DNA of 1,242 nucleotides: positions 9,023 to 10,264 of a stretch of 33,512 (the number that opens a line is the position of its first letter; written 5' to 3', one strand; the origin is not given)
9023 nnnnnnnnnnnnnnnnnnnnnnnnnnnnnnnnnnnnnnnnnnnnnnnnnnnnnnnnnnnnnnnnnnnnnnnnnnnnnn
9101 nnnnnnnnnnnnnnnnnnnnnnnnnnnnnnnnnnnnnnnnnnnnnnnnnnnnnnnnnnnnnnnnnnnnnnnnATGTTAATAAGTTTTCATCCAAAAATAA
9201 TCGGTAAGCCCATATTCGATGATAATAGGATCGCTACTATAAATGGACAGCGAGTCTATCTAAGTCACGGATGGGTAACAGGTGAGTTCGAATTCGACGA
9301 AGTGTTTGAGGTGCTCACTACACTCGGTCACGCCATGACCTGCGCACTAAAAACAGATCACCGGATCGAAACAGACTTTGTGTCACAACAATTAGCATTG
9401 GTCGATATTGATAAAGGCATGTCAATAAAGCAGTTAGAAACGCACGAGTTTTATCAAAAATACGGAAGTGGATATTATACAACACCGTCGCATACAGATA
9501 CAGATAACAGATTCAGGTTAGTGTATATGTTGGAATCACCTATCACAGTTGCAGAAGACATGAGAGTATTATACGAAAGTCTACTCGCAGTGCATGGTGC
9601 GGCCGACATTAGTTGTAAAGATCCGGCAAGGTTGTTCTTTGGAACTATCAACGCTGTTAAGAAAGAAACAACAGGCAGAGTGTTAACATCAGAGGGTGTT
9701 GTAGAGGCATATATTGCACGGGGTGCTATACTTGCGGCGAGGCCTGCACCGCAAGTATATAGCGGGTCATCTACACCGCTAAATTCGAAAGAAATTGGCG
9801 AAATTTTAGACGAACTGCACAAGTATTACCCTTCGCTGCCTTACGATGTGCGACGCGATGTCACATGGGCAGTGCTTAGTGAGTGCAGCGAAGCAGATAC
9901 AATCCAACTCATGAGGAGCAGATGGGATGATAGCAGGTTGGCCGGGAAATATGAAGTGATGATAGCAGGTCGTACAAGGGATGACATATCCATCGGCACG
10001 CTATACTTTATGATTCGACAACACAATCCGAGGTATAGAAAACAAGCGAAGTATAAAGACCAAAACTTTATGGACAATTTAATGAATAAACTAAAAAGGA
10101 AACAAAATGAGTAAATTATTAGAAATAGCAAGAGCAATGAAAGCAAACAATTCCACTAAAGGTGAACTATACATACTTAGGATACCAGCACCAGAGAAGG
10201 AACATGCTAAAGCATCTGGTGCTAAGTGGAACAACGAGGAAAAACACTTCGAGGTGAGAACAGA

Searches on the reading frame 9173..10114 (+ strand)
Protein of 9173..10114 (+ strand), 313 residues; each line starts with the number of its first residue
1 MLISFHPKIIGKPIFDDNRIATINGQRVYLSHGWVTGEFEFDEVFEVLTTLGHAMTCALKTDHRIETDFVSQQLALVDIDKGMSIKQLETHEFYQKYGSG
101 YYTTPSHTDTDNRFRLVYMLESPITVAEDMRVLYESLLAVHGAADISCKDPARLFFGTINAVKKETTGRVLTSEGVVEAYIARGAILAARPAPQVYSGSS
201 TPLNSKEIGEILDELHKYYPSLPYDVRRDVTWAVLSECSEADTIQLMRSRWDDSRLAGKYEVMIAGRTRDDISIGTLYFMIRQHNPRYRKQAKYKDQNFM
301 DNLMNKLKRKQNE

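Call 11: search_protein_families(library=pfam, proteins=[window:9173-10114:+], max_evalue=0.01)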
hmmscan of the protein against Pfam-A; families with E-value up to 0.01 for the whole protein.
window:9173-10114:+ (313 aa): 0 families

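Call 12: search_protein_families(library=phrogs, proteins=[window:9173-10114:+], max_evalue=0.01)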
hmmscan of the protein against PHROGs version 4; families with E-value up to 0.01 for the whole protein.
window:9173-10114:+ (313 aa): 5 families
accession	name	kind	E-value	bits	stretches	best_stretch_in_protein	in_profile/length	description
phrog_25531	-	unknown function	1.4e-21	77.9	1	52-173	46-174/617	-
phrog_2135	-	DNA, RNA and nucleotide metabolism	7.3e-08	32.2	1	32-138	476-583/713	DNA primase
phrog_9765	-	DNA, RNA and nucleotide metabolism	0.0013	17.8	1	64-156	88-181/939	DNA primase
phrog_256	-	DNA, RNA and nucleotide metabolism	0.0069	16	0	55-128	64-136/798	DNA helicase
phrog_18098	-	unknown function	0.0071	16.4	1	104-159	105-161/322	-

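Call 13: find_related_loci(query=window:9173-10114:+, collection=viral_contigs, flank=3000)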
Query window:9173-10114:+ (313 aa) in viral_contigs; peptide patterns used: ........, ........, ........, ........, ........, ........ (x = any residue, [..] = any of these).
23 stretches matched a pattern, but none encodes a relative of the query by tblastn (E <= 1e-3).

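Call 15: find_homologous_proteins(query=window:9173-10114:+)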
Query window:9173-10114:+ (313 aa): 58 proteins with E <= 0.001 among 932 candidates.
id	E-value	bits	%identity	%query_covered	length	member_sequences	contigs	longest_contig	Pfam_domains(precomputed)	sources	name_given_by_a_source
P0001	3.0e-209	711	100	100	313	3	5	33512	-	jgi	-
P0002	3.4e-115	402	57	98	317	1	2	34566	-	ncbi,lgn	-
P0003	2.6e-90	321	49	97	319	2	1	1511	-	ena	-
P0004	5.0e-89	316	50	99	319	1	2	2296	-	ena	-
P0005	1.3e-88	315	48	99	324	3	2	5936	-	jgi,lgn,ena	jgi:hypothetical protein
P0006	6.4e-88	313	48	93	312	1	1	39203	-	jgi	-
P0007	7.2e-87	309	50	93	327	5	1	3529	-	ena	-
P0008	1.4e-86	308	48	98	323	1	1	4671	-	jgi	jgi:hypothetical protein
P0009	1.6e-86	308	48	97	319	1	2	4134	-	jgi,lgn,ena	jgi:hypothetical protein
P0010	1.8e-86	308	49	93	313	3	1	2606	-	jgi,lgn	jgi:hypothetical protein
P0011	1.9e-86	308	48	97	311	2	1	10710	-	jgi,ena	-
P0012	2.0e-86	308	50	92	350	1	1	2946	-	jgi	jgi:hypothetical protein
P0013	2.7e-86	307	48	91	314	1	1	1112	-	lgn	-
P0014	5.6e-86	306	49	91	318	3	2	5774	-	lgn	-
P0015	1.6e-84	302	48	93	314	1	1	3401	-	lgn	-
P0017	8.1e-84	299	47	93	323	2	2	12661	-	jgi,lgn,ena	jgi:hypothetical protein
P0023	2.4e-82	294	48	94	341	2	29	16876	-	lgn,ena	-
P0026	1.6e-81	292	46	97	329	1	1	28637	-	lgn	-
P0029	4.1e-80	287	45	96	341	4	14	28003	-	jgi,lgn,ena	jgi:hypothetical protein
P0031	3.0e-79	284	46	91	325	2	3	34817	-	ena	-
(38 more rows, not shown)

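Call 17: find_related_loci(query=A1, collection=metagenome_contigs, flank=3000)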
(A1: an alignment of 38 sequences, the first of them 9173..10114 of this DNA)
Query A1 (313 aa) in metagenome_contigs; peptide patterns used: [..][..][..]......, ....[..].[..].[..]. (x = any residue, [..] = any of these).
530 stretches matched a pattern; 89 encode a relative of the query (tblastn E <= 1e-3); the best 80 are kept; 80 distinct loci.
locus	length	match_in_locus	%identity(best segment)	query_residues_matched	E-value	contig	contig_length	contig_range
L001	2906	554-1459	47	3-295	3e-88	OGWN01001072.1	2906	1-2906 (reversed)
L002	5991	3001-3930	44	1-310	1e-85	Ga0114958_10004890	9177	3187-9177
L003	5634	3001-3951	42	3-311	2e-82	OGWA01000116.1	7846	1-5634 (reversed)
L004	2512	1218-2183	41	1-308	8e-82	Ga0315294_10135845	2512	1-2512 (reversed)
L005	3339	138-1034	44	3-293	6e-80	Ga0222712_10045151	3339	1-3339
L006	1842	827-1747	38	1-306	9e-74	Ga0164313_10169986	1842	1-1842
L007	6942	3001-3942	38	1-309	4e-70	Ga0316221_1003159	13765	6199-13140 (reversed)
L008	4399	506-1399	38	1-296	4e-65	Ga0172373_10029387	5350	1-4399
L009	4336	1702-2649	38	1-312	5e-65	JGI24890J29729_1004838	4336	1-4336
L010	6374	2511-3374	40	1-291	9e-63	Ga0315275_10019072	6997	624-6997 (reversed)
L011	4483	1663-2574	36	1-313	4e-58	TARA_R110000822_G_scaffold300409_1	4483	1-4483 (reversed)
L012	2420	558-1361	35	3-282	2e-52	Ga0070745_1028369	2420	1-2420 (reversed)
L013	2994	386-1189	35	3-282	3e-51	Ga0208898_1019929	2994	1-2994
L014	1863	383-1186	35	3-282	3e-52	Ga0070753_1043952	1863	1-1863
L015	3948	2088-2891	35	3-282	3e-51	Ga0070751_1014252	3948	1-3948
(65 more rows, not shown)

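Call 18: find_related_loci(query=A1, collection=genome_contigs, flank=3000)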
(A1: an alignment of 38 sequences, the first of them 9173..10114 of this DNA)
Query A1 (313 aa) in genome_contigs; peptide patterns used: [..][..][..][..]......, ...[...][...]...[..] (x = any residue, [..] = any of these).
45 stretches matched a pattern; 17 encode a relative of the query (tblastn E <= 1e-3); 17 distinct loci.
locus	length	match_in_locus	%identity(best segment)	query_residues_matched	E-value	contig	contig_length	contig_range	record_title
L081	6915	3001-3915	41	3-306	2e-71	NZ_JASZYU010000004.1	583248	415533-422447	Variovorax fucosicus strain J22R193 L64631_4, whole genome shotgun sequence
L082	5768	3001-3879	32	8-284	8e-36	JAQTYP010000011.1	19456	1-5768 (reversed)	MAG: Methylomonas sp. isolate STC_4 NODE_5938_length_19456_cov_2.902375_Sandtown_C, whole genome shotgun sequence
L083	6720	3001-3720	38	2-235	6e-46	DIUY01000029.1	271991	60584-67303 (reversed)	MAG TPA_asm: Methylococcaceae bacterium UBA6146 UBA6146_contig_2289, whole genome shotgun sequence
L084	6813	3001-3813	25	30-285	3e-16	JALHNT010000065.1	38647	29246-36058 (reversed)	MAG: Anaerolineae bacterium isolate Bin_70_1 c_000000004917, whole genome shotgun sequence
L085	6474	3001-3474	28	18-174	4e-14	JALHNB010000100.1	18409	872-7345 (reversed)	MAG: Anaerolineae bacterium isolate Bin_50_3 c_000000012194, whole genome shotgun sequence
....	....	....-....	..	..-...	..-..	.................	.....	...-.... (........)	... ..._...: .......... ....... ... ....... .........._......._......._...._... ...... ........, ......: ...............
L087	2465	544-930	28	30-157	5e-11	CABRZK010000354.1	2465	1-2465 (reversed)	MAG TPA_asm: uncultured Eubacterium sp. isolate MGYG-HGUT-02070 genome assembly, contig: GUT_GENOME125804_354, whole gen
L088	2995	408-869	25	30-182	9e-11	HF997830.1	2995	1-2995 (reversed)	Ruminococcus sp. CAG:254 genomic scaffold, scf16, whole genome shotgun sequence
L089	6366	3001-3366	29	40-158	2e-10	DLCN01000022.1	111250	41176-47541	MAG TPA_asm: Balneolaceae bacterium UBA7797 UBA7797_contig_5538, whole genome shotgun sequence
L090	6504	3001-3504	31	52-211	6e-10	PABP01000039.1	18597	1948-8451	MAG: Anaerolineaceae bacterium isolate NAT117 113113, whole genome shotgun sequence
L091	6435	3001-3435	28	37-173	5e-10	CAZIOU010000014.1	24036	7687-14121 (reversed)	MAG TPA_asm: uncultured Gammaproteobacteria bacterium isolate SRP286056_co1_85 genome assembly, contig: NODE_2402_length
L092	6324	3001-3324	35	52-158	7e-10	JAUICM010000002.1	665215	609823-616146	MAG: Rhodothermia bacterium isolate 7_bin.32 NODE_18_length_665215_cov_2.152192, whole genome shotgun sequence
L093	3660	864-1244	24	26-161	1e-7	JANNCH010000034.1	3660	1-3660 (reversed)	MAG: Pseudobdellovibrionaceae bacterium isolate OTE_78_metabat_20_sub OTE_78_k141_1778793, whole genome shotgun sequence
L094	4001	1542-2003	25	63-209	1e-6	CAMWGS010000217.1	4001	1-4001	MAG TPA_asm: uncultured Ruminococcus sp. isolate SRR14411284_bin.7_metawrap_v1.3_MAG genome assembly, contig: NODE.1675_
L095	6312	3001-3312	31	64-160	9e-9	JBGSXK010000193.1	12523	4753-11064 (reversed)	MAG: Anaerolineae bacterium isolate JTS-RE63 k141_4819400, whole genome shotgun sequence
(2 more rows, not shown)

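Call 19: find_related_loci(query=A1, collection=viral_contigs, flank=3000)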
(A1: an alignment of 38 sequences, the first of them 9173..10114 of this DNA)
Query A1 (313 aa) in viral_contigs; peptide patterns used: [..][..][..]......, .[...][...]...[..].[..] (x = any residue, [..] = any of these).
27 stretches matched a pattern; 17 encode a relative of the query (tblastn E <= 1e-3); 17 distinct loci.
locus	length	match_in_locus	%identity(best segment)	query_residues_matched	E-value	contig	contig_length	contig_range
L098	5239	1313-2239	46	1-299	4e-89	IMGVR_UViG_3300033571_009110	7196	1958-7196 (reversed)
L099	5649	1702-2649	38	1-312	2e-65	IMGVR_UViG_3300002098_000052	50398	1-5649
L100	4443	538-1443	38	1-310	2e-58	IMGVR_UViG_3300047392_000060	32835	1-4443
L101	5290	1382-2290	36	1-308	6e-56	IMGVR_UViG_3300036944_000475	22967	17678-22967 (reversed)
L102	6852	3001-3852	35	1-282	1e-49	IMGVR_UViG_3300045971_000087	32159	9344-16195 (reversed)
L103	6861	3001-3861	31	30-312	9e-40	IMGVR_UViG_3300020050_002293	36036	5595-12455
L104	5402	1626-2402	34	30-283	6e-39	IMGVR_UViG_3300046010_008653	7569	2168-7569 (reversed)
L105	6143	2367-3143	34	30-283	6e-39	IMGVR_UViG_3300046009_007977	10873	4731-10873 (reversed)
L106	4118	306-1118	30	19-287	3e-37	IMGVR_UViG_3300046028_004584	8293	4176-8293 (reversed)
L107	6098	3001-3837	30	30-297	1e-36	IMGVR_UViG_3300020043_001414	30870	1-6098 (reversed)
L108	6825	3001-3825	30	1-284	3e-32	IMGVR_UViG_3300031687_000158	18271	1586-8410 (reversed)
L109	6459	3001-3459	36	30-183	3e-30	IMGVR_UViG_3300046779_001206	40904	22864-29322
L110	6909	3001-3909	26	1-310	3e-28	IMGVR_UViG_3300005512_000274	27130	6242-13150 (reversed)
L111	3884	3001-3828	27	1-284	4e-28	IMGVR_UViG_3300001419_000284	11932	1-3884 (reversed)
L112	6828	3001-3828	28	1-284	4e-26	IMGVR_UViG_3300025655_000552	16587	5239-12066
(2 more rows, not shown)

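Call 20: find_encoding_contigs(protein=P0001, flank=2500, max_places=6)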
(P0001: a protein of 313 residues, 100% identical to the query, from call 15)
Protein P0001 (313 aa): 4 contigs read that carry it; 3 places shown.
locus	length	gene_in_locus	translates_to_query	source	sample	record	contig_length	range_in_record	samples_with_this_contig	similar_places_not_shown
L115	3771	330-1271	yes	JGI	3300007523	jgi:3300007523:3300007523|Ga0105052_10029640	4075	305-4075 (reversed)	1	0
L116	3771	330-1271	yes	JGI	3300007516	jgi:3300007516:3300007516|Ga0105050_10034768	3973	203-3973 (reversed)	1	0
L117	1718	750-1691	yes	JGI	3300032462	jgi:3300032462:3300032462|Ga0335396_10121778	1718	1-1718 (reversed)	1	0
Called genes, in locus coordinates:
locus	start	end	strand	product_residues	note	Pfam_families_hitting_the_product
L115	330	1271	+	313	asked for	-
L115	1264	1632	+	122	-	PF18974:DUF5710 (faint)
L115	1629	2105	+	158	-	-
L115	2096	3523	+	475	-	PF13148:DUF3987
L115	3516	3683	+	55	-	-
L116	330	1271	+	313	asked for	-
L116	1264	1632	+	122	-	PF18974:DUF5710 (faint)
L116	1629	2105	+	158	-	-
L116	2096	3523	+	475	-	PF13148:DUF3987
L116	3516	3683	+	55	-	-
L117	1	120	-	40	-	?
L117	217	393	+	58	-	-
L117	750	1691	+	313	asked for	-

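Call 21: find_encoding_contigs(protein=P0002, flank=2500, max_places=4)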
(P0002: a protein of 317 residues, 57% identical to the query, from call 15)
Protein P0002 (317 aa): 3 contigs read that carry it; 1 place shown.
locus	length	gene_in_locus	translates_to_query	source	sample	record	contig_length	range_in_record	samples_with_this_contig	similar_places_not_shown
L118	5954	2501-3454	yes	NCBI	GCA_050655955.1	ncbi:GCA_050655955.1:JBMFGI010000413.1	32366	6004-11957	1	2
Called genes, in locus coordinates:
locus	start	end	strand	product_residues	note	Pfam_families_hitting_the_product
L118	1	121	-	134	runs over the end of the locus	-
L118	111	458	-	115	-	-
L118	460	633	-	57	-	-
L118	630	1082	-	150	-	-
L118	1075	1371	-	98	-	-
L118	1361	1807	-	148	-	PF20987:I-TevI_DNA-bd (faint)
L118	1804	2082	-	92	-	-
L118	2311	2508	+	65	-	-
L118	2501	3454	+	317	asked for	-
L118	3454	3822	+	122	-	-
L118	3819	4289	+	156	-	-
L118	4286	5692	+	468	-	PF13148:DUF3987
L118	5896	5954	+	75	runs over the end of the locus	-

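Call 41: find_encoding_contigs(protein=P0006, flank=2000, max_places=3)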
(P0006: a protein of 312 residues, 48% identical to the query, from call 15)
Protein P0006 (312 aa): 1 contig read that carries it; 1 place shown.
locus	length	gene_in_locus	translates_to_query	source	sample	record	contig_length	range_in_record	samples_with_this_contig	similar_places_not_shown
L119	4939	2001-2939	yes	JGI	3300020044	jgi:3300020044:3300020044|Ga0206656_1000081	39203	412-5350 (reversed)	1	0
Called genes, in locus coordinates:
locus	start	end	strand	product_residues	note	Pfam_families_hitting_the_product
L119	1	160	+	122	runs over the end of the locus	-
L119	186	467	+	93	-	-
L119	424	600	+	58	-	-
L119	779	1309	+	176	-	PF05063:MT-A70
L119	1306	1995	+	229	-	PF01541:GIY-YIG (faint)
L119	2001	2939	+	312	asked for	-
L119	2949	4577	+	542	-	PF19263:DUF5906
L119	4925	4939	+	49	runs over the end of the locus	-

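Call 42: find_encoding_contigs(protein=P0026, flank=2000, max_places=3)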
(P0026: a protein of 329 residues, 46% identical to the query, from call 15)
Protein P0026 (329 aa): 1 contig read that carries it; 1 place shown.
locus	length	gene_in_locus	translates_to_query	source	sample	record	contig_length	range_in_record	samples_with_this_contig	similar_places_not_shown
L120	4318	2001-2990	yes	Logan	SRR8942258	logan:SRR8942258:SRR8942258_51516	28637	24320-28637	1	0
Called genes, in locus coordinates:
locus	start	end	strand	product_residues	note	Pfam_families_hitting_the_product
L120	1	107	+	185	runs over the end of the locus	-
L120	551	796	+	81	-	-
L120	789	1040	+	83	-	-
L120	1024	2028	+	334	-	-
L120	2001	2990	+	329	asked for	-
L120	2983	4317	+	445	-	?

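Call 43: find_encoding_contigs(protein=P0029, flank=2000, max_places=4)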
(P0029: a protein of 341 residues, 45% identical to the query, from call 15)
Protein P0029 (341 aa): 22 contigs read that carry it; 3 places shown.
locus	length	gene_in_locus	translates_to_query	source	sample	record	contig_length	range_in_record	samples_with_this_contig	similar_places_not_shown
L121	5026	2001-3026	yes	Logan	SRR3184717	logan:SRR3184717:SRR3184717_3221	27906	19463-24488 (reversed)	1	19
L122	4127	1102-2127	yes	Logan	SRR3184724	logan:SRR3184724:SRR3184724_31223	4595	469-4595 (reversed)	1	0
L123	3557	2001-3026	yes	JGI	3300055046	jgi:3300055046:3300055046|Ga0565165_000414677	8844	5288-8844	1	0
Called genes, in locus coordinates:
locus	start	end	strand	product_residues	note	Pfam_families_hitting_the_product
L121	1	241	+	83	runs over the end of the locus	-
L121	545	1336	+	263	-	-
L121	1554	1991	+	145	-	-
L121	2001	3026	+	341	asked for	-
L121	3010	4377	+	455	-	PF05272:VapE-like_dom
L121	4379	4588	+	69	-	-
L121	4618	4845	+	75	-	-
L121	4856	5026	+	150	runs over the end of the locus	-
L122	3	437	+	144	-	?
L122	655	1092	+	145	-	-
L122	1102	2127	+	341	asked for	-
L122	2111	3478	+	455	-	PF05272:VapE-like_dom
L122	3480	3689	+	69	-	-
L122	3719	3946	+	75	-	-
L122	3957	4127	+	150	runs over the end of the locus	-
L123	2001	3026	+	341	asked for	-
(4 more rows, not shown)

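Call 44: find_encoding_contigs(protein=P0031, flank=2000, max_places=3)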
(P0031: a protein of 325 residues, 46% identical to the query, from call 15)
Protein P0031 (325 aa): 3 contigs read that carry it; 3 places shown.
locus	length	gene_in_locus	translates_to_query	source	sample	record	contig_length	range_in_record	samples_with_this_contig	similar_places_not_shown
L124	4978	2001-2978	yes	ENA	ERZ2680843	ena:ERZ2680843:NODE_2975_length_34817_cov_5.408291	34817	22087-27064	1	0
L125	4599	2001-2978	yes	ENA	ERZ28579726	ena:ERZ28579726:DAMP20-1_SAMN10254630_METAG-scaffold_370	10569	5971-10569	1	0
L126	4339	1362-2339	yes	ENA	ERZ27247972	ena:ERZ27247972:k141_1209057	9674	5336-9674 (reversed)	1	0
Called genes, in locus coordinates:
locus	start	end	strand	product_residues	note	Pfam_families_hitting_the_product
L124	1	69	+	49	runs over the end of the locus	-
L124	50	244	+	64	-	-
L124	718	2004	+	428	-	PF01443:Viral_helicase1 (faint), PF13086:AAA_11 (faint), PF13245:AAA_19, PF13604:AAA_30, PF13538:UvrD_C_2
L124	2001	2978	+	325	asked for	-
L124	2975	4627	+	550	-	PF19263:DUF5906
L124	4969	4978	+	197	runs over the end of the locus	-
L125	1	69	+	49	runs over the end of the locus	-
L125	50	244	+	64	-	-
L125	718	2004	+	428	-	PF01443:Viral_helicase1 (faint), PF13086:AAA_11 (faint), PF13245:AAA_19, PF13604:AAA_30, PF13538:UvrD_C_2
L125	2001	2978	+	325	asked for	-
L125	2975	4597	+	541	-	?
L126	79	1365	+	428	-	PF01443:Viral_helicase1 (faint), PF13086:AAA_11 (faint), PF13245:AAA_19, PF13604:AAA_30, PF13538:UvrD_C_2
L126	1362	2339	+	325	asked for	-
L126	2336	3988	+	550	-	PF19263:DUF5906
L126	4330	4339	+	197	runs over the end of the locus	-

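Call 73: search_protein_families(library=phrogs, proteins=[L121:545-1336:+, L121:1554-1991:+], max_evalue=0.001)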
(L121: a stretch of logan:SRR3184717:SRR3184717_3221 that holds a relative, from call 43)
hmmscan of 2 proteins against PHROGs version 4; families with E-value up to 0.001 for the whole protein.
L121:545-1336:+ (263 aa): 0 families

L121:1554-1991:+ (145 aa): 0 families

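Call 74: search_protein_families(library=pfam, proteins=[L121:545-1336:+, L121:1554-1991:+], max_evalue=0.001)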
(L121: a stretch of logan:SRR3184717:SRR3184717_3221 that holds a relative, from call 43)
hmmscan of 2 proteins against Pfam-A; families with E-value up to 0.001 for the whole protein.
L121:545-1336:+ (263 aa): 1 family
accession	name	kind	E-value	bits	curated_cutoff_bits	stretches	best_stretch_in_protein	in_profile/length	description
PF01541.30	GIY-YIG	-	4e-05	24.3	22.6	1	18-59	2-40/78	GIY-YIG catalytic domain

L121:1554-1991:+ (145 aa): 0 families

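Call 75: search_solved_structures(query=A1, max_evalue=1)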
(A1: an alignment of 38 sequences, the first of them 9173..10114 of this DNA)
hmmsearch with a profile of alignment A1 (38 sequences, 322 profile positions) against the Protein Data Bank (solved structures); distinct sequences matched with E-value up to 1: 0.

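Call 76: search_protein_families(library=pfam, alignment_id=A1, max_evalue=0.1)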
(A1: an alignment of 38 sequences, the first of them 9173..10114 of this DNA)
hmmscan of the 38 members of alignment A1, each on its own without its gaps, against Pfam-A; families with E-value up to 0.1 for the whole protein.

A. member 1, window:9173-10114:+ (313 aa): 0 families

B. families by the number of members that match (of 38 scanned): 6 families
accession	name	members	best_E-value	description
PF08707.16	PriCT_2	1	0.0017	Primase C terminal 2 (PriCT-2)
PF05041.20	Pecanex_C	1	0.024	Pecanex protein (C-terminus)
PF00831.28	Ribosomal_L29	1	0.059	Ribosomal L29 protein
PF11799.13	IMS_C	1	0.06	impB/mucB/samB family C-terminal domain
PF03643.20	Vps26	1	0.061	Vacuolar protein sorting-associated protein 26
PF00250.24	Forkhead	1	0.062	Forkhead domain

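Call 80: find_encoding_contigs(protein=P0023, flank=1500, max_places=5)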
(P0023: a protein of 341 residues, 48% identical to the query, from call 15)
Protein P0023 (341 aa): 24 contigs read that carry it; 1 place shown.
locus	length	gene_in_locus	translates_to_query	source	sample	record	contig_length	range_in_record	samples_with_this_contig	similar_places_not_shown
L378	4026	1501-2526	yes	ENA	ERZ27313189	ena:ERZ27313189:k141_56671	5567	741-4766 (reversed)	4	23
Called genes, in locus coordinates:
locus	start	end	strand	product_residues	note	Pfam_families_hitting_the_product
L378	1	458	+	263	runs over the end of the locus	-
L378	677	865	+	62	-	-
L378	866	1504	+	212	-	-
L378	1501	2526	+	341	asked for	-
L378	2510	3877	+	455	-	PF05272:VapE-like_dom, PF19263:DUF5906 (weak)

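Call 81: find_encoding_contigs(protein=P0011, flank=1500, max_places=3)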
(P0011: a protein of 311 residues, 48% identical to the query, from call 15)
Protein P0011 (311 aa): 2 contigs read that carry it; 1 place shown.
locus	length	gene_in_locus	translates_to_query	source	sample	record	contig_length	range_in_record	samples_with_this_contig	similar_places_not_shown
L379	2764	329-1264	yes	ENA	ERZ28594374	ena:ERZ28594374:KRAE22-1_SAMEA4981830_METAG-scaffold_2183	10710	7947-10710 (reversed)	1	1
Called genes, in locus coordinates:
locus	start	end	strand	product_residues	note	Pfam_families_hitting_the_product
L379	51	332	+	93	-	-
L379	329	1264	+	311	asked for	-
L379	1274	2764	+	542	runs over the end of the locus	PF19263:DUF5906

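Call 82: find_encoding_contigs(protein=P0017, flank=1500, max_places=3)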
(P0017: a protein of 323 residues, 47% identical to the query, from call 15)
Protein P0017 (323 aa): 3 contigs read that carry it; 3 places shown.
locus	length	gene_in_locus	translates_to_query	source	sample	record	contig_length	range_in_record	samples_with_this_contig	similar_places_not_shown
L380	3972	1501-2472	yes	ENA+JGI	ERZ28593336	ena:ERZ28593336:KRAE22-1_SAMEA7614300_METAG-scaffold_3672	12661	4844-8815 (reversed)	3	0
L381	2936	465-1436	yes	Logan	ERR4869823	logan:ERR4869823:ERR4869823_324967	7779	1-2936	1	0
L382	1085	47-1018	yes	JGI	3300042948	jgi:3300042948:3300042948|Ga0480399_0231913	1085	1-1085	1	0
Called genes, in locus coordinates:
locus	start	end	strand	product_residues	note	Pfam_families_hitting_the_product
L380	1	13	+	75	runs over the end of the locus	-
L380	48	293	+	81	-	-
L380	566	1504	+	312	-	-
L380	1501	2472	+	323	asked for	-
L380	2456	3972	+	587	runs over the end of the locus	PF19263:DUF5906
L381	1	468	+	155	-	?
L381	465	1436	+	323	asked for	-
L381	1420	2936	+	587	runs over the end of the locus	PF19263:DUF5906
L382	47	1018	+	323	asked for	-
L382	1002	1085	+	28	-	?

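Call 84: predict_structure(alignment_id=A1)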
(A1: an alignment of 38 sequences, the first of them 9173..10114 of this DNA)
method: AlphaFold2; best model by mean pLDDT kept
length: 313 residues; sequences in the alignment: 38
mean_pLDDT: 88.7   pTM: 0.62
mean pLDDT of the five models: 88.7, 87.3, 86.7, 86.4, 86.3
residues with pLDDT >= 90: 240; 70-90: 32; 50-70: 28; < 50: 13
segments of 3 or more residues with pLDDT < 50: 193-199, 293-296
pLDDT, mean of each block of 10 residues (from residue 1): 94 92 93 93 93 95 96 95 94 98 95 96 96 93 71 91 97 96 86 46 86 97 96 95 97 94 93 93 89 50 61 52
secondary structure, 60 per line:
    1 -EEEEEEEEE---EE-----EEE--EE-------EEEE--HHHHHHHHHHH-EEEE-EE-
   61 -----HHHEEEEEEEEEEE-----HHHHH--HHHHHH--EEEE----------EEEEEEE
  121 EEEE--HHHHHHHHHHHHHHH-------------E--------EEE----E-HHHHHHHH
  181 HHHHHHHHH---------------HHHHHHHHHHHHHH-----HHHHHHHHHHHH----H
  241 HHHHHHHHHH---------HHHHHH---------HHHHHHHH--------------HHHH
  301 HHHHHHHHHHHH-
elements in order: E2-10 E21-23 E35-38 H41-51 E53-56 E69-79 H85-89 H92-97 E100-103 E114-124 H127-141 E164-166 H173-189 H205-218 H224-235 H240-250 H260-265 H275-282 H297-312
